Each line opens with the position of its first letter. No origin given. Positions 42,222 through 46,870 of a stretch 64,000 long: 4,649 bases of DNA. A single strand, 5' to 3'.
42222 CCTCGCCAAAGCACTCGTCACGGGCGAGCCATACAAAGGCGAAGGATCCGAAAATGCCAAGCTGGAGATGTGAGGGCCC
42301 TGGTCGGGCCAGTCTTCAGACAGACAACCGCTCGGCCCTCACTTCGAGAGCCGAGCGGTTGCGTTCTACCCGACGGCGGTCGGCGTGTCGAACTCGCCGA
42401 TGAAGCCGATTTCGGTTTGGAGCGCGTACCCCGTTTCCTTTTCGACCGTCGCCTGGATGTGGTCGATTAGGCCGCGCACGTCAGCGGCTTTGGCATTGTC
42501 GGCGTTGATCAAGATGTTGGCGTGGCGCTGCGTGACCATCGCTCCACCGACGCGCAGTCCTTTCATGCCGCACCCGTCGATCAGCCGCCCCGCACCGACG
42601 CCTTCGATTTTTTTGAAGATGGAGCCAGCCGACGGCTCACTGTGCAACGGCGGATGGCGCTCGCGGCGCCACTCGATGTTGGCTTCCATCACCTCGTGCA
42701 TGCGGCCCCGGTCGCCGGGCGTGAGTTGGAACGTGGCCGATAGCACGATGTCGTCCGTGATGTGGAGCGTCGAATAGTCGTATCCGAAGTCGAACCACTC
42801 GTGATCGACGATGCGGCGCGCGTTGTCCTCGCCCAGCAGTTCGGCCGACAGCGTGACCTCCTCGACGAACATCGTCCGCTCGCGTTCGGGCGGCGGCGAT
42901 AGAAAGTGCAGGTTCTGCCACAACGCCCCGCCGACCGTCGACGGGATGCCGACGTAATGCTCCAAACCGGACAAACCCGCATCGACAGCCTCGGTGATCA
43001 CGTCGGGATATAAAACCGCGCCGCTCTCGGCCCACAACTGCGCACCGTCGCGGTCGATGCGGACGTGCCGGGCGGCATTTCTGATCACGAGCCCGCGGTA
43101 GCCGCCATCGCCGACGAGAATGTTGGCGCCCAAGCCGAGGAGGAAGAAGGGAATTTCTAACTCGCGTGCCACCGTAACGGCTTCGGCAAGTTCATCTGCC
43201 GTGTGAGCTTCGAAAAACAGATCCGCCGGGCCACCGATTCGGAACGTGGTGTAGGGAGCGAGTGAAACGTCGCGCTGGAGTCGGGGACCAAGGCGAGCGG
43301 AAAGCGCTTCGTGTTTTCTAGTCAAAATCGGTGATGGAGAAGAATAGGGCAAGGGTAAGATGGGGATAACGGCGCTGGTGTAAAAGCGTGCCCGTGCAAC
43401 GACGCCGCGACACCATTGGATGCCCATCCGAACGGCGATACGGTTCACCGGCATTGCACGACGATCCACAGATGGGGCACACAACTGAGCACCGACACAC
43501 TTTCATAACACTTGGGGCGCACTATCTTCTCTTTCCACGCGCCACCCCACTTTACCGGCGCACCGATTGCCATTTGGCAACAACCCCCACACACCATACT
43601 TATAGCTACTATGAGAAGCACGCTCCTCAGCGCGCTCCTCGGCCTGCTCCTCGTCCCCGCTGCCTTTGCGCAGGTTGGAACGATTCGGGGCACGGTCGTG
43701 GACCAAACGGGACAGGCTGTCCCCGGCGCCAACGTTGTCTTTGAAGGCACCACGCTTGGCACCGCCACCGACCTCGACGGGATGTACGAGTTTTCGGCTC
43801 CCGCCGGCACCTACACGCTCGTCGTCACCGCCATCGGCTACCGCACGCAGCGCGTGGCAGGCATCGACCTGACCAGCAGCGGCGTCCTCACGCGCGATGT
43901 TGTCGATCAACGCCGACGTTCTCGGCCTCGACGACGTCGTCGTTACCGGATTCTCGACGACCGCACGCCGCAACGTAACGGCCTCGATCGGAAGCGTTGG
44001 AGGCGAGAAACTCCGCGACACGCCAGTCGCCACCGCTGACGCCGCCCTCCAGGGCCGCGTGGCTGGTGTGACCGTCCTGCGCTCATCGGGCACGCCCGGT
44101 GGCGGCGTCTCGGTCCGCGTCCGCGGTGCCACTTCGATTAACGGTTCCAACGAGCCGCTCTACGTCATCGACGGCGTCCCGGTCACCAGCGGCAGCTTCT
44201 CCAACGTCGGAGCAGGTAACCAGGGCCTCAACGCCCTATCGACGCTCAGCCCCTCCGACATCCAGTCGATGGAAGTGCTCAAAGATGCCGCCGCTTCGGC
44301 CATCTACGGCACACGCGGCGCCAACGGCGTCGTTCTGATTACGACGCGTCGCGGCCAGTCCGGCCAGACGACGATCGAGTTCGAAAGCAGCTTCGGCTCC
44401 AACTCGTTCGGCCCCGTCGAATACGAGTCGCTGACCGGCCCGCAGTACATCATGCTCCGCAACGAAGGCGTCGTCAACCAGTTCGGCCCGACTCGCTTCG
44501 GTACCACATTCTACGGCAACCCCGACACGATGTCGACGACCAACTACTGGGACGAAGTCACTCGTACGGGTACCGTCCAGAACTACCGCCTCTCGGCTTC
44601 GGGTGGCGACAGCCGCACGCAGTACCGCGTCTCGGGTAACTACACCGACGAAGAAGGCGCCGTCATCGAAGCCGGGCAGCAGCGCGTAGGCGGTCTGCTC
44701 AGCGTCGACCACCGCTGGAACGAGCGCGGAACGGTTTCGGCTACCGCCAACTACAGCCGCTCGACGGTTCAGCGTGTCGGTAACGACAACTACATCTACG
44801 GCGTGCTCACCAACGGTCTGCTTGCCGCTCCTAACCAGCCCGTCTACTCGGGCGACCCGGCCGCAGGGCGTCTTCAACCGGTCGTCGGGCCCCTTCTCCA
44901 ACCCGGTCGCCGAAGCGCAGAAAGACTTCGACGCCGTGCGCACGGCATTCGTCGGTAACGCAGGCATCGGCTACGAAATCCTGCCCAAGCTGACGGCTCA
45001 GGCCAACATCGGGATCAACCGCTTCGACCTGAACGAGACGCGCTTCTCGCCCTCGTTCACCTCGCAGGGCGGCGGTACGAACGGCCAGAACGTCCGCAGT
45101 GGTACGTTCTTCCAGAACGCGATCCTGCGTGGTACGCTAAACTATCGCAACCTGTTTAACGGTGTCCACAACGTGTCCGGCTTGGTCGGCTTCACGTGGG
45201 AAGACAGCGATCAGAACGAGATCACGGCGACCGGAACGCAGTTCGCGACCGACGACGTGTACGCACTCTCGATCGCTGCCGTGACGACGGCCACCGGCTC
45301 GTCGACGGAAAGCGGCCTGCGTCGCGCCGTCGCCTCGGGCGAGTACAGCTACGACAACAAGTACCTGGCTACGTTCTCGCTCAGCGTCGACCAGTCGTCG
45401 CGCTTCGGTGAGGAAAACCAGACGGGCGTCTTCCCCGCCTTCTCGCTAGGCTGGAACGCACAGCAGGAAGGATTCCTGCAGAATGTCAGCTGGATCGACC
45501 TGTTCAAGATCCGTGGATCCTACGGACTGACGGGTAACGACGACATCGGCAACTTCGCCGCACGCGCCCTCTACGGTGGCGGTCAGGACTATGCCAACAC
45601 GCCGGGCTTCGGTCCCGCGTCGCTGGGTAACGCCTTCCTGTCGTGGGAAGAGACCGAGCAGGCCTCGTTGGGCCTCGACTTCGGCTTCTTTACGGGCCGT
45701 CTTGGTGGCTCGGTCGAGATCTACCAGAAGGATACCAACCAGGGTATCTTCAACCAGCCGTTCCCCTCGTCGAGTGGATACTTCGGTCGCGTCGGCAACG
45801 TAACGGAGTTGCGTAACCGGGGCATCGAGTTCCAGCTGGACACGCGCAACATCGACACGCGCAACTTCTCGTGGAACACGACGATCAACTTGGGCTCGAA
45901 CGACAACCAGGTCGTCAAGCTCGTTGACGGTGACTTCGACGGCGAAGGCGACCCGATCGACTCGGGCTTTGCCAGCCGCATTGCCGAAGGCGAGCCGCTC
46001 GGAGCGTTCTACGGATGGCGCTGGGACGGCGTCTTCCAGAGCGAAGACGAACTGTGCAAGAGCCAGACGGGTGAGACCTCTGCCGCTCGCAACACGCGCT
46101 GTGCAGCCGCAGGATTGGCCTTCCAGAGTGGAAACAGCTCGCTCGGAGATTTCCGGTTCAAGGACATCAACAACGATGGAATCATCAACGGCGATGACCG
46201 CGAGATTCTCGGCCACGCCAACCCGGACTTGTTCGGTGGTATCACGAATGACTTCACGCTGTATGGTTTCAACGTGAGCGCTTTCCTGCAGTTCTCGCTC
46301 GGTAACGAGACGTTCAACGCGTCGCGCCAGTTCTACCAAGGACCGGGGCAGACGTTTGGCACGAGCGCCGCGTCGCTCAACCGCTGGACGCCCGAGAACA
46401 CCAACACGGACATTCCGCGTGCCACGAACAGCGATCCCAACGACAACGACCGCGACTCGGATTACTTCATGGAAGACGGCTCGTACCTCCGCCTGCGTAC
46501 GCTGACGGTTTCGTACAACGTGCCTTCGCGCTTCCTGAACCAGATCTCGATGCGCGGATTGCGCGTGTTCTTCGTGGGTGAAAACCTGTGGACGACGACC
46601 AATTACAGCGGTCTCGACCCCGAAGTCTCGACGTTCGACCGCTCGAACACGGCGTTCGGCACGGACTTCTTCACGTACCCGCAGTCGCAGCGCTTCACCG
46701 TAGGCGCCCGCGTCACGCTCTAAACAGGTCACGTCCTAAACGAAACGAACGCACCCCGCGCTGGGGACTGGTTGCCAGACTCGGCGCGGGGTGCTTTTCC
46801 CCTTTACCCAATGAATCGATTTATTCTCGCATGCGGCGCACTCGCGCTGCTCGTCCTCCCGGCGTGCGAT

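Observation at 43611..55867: Co-oriented susC-susD / processive GT2 synthase / Gln-rich membrane protein / two giant paralogs: candidate uncharacterised exopolysaccharide locus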

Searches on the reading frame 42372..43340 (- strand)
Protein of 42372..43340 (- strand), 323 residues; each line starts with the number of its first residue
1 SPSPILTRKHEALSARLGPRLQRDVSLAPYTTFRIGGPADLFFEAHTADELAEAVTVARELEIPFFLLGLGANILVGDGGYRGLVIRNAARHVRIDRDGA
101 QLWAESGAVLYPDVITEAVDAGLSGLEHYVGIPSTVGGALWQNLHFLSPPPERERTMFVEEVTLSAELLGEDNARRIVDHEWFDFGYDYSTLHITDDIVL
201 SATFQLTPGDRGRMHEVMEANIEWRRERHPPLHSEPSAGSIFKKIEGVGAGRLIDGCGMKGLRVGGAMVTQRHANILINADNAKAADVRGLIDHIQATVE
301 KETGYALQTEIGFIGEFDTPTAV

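Call 22: search_protein_families(library=ncbifam, proteins=[window:42372-43340:-], max_evalue=0.001)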
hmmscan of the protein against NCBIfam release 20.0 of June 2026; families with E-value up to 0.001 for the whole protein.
window:42372-43340:- (323 aa): 7 families
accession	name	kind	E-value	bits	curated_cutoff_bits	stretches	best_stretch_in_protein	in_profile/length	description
NF010480.0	PRK13905.1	equivalog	2.9e-73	246.4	259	1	17-317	12-301/303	UDP-N-acetylmuramate dehydrogenase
TIGR00179.1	murB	equivalog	3.9e-56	190.4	144.5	1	27-315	1-290/290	UDP-N-acetylmuramate dehydrogenase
NF011245.0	PRK14651.1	equivalog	6.3e-42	143.6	224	1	24-307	6-266/273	UDP-N-acetylmuramate dehydrogenase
NF010478.0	PRK13903.1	equivalog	3.4e-35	121.6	231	2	13-212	7-199/362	UDP-N-acetylmuramate dehydrogenase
NF011242.0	PRK14648.1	equivalog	9.2e-30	104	426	2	22-143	13-137/354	UDP-N-acetylmuramate dehydrogenase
NF000755.0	PRK00046.1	equivalog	2.6e-29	102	277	2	21-144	4-128/343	UDP-N-acetylmuramate dehydrogenase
NF010479.0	PRK13904.1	equivalog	2.2e-24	86.3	273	1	64-312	34-256/258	UDP-N-acetylmuramate dehydrogenase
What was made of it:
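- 42372..43340 (-): murB. It is the divergent upstream neighbour and directly abuts GT2 in relatives that lack the susCD insertion. TIGR00179 scores 190 bits against a cutoff of 144.5 (call 22).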

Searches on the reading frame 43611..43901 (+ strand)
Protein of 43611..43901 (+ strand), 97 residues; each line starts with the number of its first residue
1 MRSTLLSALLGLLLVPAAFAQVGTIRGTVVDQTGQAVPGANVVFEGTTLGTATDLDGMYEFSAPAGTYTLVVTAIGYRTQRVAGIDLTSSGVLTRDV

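Call 90: search_protein_families(library=ncbifam, proteins=[window:43611-43901:+], max_evalue=0.001)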
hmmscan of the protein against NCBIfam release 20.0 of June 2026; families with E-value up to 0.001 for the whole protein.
window:43611-43901:+ (97 aa): 1 family
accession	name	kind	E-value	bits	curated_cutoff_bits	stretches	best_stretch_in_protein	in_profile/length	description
TIGR04056.1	OMP_RagA_SusC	subfamily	7.2e-18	64.3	368.25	1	24-83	2-60/981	SusC/RagA family TonB-linked outer membrane protein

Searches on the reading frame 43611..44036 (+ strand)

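Call 4: search_protein_families(library=pfam, proteins=[window:43611-44036:+], max_evalue=0.01)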
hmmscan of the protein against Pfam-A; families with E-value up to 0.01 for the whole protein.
window:43611-44036:+ (142 aa): 5 families
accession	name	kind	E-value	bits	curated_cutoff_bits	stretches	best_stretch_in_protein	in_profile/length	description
PF13715.12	CarbopepD_reg_2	-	1e-18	67.6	32.2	1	25-82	1-60/88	CarboxypepD_reg-like domain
PF13620.12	CarboxypepD_reg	-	1.5e-17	64.1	32.3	1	24-97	1-79/82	Carboxypeptidase regulatory-like domain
PF15976.11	CooC_C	-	0.00017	22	29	1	20-76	14-68/93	CS1-pili formation C-terminal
PF23374.1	Fn3_arc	-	0.00059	20.3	28.9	1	28-74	26-71/78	Archaeal fibronectin-III type-like domain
PF02369.22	Big_1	-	0.0013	19.2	34.9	1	24-74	20-80/93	Bacterial Ig-like domain (group 1)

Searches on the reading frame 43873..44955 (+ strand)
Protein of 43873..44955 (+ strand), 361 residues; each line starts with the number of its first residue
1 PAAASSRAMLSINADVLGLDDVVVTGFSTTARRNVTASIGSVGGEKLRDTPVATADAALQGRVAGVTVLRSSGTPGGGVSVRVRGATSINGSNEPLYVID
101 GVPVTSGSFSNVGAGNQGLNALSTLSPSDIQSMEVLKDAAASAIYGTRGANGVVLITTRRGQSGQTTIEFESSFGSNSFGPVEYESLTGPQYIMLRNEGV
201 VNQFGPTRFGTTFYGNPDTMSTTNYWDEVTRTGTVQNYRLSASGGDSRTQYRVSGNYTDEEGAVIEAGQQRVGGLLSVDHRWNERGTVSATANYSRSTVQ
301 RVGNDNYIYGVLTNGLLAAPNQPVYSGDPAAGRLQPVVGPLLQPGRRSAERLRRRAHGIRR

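Call 4: search_protein_families(library=pfam, proteins=[window:43873-44955:+], max_evalue=0.01)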
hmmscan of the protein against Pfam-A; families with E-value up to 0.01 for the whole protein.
window:43873-44955:+ (361 aa): 1 family
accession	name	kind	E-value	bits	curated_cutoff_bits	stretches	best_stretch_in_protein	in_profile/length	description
PF07715.20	Plug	-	2.3e-20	73.5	23.9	1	33-153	3-107/107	TonB-dependent Receptor Plug Domain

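Call 90: search_protein_families(library=ncbifam, proteins=[window:43900-44856:+], max_evalue=0.001)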
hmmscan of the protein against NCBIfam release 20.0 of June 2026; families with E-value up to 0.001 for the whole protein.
window:43900-44856:+ (319 aa): 4 families
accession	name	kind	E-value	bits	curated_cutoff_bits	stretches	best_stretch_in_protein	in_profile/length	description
TIGR04056.1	OMP_RagA_SusC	subfamily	4e-78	263.8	368.25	1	5-301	73-364/981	SusC/RagA family TonB-linked outer membrane protein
TIGR04057.1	SusC_RagA_signa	signature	1.6e-18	66.2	46.2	1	120-150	1-31/31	SusC/RagA subfamily TonB-dependent outer membrane receptor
TIGR01779.1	TonB-B12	equivalog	5.5e-08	31.8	599.7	1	10-169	28-172/614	TonB-dependent vitamin B12 receptor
NF049946.1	TonB_dep_CU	exception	8.6e-06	24.3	700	1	8-158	40-178/683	TonB-dependent receptor, CU motif-type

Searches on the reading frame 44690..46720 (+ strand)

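Call 4: search_protein_families(library=pfam, proteins=[window:44690-46720:+], max_evalue=0.01)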
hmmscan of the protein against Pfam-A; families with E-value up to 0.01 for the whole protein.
window:44690-46720:+ (677 aa): 0 families

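Call 90: search_protein_families(library=ncbifam, proteins=[window:44861-46720:+], max_evalue=0.001)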
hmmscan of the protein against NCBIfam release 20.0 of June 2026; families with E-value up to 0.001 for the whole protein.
window:44861-46720:+ (620 aa): 1 family
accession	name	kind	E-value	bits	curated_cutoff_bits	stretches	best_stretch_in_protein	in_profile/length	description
TIGR04056.1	OMP_RagA_SusC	subfamily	4.9e-133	445.5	368.25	1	12-620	396-981/981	SusC/RagA family TonB-linked outer membrane protein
